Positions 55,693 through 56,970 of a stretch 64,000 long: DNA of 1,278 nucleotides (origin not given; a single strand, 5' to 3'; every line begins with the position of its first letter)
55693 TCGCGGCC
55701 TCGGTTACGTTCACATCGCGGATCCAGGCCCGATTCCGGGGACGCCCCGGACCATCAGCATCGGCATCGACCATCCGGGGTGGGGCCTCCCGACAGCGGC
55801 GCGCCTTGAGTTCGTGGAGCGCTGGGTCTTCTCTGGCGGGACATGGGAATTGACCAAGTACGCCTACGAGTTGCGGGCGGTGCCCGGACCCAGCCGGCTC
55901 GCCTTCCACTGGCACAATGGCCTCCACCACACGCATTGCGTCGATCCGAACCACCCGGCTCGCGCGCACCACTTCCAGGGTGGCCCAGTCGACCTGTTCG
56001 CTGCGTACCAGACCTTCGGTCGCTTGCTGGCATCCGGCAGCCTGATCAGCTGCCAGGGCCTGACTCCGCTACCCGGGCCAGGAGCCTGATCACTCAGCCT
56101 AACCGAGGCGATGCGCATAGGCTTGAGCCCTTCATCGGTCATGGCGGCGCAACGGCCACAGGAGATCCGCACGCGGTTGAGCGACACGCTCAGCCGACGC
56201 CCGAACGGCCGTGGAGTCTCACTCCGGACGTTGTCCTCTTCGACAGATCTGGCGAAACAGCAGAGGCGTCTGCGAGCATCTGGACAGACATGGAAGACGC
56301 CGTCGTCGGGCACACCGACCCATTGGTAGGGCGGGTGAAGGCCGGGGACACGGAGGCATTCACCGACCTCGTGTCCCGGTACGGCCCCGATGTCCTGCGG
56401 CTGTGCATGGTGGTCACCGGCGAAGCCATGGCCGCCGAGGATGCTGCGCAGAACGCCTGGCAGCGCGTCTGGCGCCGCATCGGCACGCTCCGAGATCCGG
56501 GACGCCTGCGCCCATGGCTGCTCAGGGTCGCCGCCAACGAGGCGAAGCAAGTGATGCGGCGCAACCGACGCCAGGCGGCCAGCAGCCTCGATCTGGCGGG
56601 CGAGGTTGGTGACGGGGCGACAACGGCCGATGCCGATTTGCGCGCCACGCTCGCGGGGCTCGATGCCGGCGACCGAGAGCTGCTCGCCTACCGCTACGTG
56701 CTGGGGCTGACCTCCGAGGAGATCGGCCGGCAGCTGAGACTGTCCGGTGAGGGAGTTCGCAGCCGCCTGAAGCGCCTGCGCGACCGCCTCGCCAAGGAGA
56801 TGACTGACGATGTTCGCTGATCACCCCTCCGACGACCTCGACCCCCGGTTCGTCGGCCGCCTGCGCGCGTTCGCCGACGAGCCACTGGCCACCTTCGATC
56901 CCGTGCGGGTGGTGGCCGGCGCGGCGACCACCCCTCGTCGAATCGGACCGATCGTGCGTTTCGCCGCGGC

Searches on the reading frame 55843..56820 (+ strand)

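Call 69: search_protein_families(library=pfam, proteins=[window:55843-56820:+], max_evalue=1)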
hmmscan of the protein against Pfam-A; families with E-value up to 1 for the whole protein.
window:55843-56820:+ (325 aa): 8 families
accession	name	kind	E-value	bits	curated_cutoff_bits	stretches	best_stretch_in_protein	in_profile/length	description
PF04542.20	Sigma70_r2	-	2.1e-14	53.5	24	1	176-243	1-70/71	Sigma-70 region 2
PF08281.18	Sigma70_r4_2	-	2.7e-07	30.6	25.7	1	265-316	3-54/54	Sigma-70, region 4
PF04545.22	Sigma70_r4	-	2.9e-07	30.3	24.1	1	270-316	2-48/50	Sigma-70, region 4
PF07638.17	Sigma70_ECF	-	0.0016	18.8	21.1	1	269-321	132-184/185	ECF sigma factor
PF13404.12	HTH_AsnC-type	-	0.09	13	27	1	291-313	20-42/42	AsnC-type helix-turn-helix domain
PF13412.12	HTH_24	-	0.16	12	21.9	1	288-314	17-43/48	Winged helix-turn-helix DNA-binding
PF10545.15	MADF_DNA_bdg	-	0.23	12.2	22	0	292-321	30-61/84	Alcohol dehydrogenase transcription factor Myb/SANT-like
PF12645.13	HTH_16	-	0.24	12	22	1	162-190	4-32/65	Helix-turn-helix domain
